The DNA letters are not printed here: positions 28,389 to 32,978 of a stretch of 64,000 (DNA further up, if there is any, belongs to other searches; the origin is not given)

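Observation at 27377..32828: Two-domain blue-copper lipoprotein co-transcribed with a giant six-cupredoxin-domain multicopper oxidase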

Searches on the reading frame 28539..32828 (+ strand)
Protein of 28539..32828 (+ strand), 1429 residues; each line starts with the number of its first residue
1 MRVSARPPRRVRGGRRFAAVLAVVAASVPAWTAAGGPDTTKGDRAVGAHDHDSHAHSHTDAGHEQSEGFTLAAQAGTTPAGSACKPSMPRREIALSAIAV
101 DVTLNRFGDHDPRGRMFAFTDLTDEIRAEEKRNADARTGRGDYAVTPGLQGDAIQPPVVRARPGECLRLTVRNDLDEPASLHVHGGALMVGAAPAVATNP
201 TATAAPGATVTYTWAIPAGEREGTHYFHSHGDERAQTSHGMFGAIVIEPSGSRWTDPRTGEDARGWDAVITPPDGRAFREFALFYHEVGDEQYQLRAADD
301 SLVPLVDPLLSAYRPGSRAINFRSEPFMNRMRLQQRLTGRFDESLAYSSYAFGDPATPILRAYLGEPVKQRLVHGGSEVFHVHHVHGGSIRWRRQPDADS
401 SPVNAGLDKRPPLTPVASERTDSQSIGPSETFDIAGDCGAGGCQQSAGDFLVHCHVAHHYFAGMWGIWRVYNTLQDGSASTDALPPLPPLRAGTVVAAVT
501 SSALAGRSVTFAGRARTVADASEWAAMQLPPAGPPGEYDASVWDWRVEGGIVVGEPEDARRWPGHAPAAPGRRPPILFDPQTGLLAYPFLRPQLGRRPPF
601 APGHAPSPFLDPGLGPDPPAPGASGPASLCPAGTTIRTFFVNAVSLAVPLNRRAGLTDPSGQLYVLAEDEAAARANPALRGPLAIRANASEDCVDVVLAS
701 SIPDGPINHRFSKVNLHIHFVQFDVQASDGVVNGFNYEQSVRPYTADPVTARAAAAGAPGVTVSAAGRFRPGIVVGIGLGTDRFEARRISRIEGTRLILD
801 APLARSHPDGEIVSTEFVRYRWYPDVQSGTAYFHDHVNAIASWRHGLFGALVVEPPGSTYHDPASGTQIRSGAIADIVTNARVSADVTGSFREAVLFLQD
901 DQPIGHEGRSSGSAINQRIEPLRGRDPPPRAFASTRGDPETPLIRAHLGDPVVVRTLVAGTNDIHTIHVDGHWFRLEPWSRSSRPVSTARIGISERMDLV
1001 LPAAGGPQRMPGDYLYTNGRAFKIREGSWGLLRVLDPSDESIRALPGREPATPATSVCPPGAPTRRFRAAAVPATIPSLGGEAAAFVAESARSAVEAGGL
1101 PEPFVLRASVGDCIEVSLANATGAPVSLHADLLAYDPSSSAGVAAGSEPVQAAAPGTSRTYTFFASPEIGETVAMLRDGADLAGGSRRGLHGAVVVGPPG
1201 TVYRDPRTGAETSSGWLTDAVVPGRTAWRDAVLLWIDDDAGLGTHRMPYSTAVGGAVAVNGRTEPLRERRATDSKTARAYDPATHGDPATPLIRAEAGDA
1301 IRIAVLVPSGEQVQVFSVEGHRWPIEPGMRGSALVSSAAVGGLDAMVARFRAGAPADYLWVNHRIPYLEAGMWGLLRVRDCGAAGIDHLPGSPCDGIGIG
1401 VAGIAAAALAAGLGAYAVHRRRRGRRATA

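Call 5: search_protein_families(library=pfam, proteins=[window:28539-32828:+], max_evalue=0.1)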
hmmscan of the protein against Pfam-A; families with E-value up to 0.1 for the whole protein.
window:28539-32828:+ (1429 aa): 2 families
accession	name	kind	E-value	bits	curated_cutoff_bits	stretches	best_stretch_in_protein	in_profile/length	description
PF07732.21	Cu-oxidase_3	-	2e-25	89.6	21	2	156-250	26-117/119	Multicopper oxidase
PF07731.20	Cu-oxidase_2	-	4.5e-13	49.6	20.4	1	348-470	24-133/137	Multicopper oxidase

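Call 6: search_protein_families(library=ncbifam, proteins=[window:28539-32828:+], max_evalue=0.1)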
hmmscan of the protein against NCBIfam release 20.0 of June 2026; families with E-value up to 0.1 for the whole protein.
window:28539-32828:+ (1429 aa): 5 families
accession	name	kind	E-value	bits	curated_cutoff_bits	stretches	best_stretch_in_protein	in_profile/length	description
NF041487.1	copper_ox_MnxG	equivalog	3.5e-36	123.7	3100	6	418-478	464-525/1894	manganese-oxidizing multicopper oxidase MnxG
TIGR01480.1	copper_res_A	subfamily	1.2e-11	43.9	478.95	1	138-251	60-164/593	copper resistance system multicopper oxidase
TIGR03388.1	ascorbase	equivalog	8.1e-09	34.7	614.8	1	156-250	31-122/542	L-ascorbate oxidase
NF008205.1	PRK10965.1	equivalog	4.3e-07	29.1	525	1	142-250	63-166/529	multicopper oxidase CueO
TIGR03389.1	laccase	equivalog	3.7e-05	22.7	558.9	1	157-250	34-123/539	laccase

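Call 10: find_homologous_proteins(query=window:28539-32825:+)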
Query window:28539-32825:+ (1429 aa): 1139 proteins with E <= 0.001 among 8000 candidates; the best 120 are listed.
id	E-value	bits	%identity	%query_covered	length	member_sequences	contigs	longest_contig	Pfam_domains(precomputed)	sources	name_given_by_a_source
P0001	0.0e+0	3239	100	100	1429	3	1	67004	PF07731.21,PF07732.22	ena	-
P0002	0.0e+0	2037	65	99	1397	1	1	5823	PF07731.21,PF07732.22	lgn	-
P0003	0.0e+0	2001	77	80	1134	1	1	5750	PF07731.21,PF07732.22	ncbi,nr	ncbi:MAG TPA: multicopper oxidase domain-containing protein, partial [Actinomycetota bacterium]|nr:m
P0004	0.0e+0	1787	60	94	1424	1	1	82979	PF07731.21,PF07732.22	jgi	jgi:FtsP/CotA-like multicopper oxidase with cupredoxin domain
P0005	0.0e+0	1764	58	97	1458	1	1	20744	PF07731.21,PF07732.22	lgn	-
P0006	0.0e+0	1753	59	93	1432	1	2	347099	PF07731.21,PF07732.22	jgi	jgi:FtsP/CotA-like multicopper oxidase with cupredoxin domain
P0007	0.0e+0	1748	59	94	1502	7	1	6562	PF07731.21,PF07732.22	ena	-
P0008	0.0e+0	1746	57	95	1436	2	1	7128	PF07731.21,PF07732.22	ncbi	-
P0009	0.0e+0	1734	59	93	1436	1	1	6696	PF07731.21,PF07732.22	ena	-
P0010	0.0e+0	1734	58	96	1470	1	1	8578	PF07731.21,PF07732.22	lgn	-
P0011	0.0e+0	1733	57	93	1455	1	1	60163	PF07731.21,PF07732.22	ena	-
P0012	0.0e+0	1728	58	95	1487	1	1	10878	PF07731.21,PF07732.22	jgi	-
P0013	0.0e+0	1722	58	93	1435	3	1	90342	PF07731.21,PF07732.22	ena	-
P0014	0.0e+0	1720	58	92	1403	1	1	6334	PF07731.21,PF07732.22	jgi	jgi:FtsP/CotA-like multicopper oxidase with cupredoxin domain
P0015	0.0e+0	1713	58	94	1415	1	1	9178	PF07731.21,PF07732.22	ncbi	ncbi:MAG: multicopper oxidase domain-containing protein [Actinomycetota bacterium]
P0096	0.0e+0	1630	54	94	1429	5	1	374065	PF07731.21,PF07732.22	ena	-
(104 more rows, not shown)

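Call 11: search_solved_structures(query=window:28539-32825:+, max_evalue=0.01, show_alignments=2)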
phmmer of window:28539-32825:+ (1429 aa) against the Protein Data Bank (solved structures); distinct sequences matched with E-value up to 0.01: 76 (the best 60 are shown).
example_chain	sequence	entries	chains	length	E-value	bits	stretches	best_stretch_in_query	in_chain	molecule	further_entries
9bxa_A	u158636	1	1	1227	1.3e-102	347.7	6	95-479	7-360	MnxG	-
9cpm_A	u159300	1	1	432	1.5e-09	39.3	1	150-254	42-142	Laccase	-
6w2k_A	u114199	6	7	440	1.7e-09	39.1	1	151-254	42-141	Laccase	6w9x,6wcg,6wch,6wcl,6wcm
2xu9_A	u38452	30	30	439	1.9e-09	39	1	151-254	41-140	LACCASE | LACCASE-LIKE PROTEIN | THERMUS THERMOPHILUS MULTICOPPER OXIDASE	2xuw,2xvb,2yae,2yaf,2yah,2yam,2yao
6wcn_A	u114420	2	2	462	2.1e-09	38.9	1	150-254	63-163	Laccase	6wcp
9ix9_A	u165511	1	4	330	4.4e-09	37.8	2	355-478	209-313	Two-Domain Laccase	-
8aip_A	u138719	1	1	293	5.5e-09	37.5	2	355-478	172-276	Two-Domain Laccase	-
4n8u_A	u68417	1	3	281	4.7e-08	34.4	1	153-241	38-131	Multicopper oxidase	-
4m3h_A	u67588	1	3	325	6.6e-08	33.9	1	144-241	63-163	Copper oxidase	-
4wtq_A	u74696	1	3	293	8.9e-08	33.5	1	145-241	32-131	Copper oxidase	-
8fdg_A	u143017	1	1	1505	1.2e-07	33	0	1101-1170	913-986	Coagulation factor V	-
4w1t_A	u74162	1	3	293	1.3e-07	32.9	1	145-241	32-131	Copper oxidase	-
7pfr_A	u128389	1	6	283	1.6e-07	32.7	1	153-241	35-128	Two-domain laccase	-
4uah_A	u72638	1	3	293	1.9e-07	32.4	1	145-241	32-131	Copper oxidase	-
7pu0_A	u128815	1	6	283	2.1e-07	32.2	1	153-225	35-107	Two-domain laccase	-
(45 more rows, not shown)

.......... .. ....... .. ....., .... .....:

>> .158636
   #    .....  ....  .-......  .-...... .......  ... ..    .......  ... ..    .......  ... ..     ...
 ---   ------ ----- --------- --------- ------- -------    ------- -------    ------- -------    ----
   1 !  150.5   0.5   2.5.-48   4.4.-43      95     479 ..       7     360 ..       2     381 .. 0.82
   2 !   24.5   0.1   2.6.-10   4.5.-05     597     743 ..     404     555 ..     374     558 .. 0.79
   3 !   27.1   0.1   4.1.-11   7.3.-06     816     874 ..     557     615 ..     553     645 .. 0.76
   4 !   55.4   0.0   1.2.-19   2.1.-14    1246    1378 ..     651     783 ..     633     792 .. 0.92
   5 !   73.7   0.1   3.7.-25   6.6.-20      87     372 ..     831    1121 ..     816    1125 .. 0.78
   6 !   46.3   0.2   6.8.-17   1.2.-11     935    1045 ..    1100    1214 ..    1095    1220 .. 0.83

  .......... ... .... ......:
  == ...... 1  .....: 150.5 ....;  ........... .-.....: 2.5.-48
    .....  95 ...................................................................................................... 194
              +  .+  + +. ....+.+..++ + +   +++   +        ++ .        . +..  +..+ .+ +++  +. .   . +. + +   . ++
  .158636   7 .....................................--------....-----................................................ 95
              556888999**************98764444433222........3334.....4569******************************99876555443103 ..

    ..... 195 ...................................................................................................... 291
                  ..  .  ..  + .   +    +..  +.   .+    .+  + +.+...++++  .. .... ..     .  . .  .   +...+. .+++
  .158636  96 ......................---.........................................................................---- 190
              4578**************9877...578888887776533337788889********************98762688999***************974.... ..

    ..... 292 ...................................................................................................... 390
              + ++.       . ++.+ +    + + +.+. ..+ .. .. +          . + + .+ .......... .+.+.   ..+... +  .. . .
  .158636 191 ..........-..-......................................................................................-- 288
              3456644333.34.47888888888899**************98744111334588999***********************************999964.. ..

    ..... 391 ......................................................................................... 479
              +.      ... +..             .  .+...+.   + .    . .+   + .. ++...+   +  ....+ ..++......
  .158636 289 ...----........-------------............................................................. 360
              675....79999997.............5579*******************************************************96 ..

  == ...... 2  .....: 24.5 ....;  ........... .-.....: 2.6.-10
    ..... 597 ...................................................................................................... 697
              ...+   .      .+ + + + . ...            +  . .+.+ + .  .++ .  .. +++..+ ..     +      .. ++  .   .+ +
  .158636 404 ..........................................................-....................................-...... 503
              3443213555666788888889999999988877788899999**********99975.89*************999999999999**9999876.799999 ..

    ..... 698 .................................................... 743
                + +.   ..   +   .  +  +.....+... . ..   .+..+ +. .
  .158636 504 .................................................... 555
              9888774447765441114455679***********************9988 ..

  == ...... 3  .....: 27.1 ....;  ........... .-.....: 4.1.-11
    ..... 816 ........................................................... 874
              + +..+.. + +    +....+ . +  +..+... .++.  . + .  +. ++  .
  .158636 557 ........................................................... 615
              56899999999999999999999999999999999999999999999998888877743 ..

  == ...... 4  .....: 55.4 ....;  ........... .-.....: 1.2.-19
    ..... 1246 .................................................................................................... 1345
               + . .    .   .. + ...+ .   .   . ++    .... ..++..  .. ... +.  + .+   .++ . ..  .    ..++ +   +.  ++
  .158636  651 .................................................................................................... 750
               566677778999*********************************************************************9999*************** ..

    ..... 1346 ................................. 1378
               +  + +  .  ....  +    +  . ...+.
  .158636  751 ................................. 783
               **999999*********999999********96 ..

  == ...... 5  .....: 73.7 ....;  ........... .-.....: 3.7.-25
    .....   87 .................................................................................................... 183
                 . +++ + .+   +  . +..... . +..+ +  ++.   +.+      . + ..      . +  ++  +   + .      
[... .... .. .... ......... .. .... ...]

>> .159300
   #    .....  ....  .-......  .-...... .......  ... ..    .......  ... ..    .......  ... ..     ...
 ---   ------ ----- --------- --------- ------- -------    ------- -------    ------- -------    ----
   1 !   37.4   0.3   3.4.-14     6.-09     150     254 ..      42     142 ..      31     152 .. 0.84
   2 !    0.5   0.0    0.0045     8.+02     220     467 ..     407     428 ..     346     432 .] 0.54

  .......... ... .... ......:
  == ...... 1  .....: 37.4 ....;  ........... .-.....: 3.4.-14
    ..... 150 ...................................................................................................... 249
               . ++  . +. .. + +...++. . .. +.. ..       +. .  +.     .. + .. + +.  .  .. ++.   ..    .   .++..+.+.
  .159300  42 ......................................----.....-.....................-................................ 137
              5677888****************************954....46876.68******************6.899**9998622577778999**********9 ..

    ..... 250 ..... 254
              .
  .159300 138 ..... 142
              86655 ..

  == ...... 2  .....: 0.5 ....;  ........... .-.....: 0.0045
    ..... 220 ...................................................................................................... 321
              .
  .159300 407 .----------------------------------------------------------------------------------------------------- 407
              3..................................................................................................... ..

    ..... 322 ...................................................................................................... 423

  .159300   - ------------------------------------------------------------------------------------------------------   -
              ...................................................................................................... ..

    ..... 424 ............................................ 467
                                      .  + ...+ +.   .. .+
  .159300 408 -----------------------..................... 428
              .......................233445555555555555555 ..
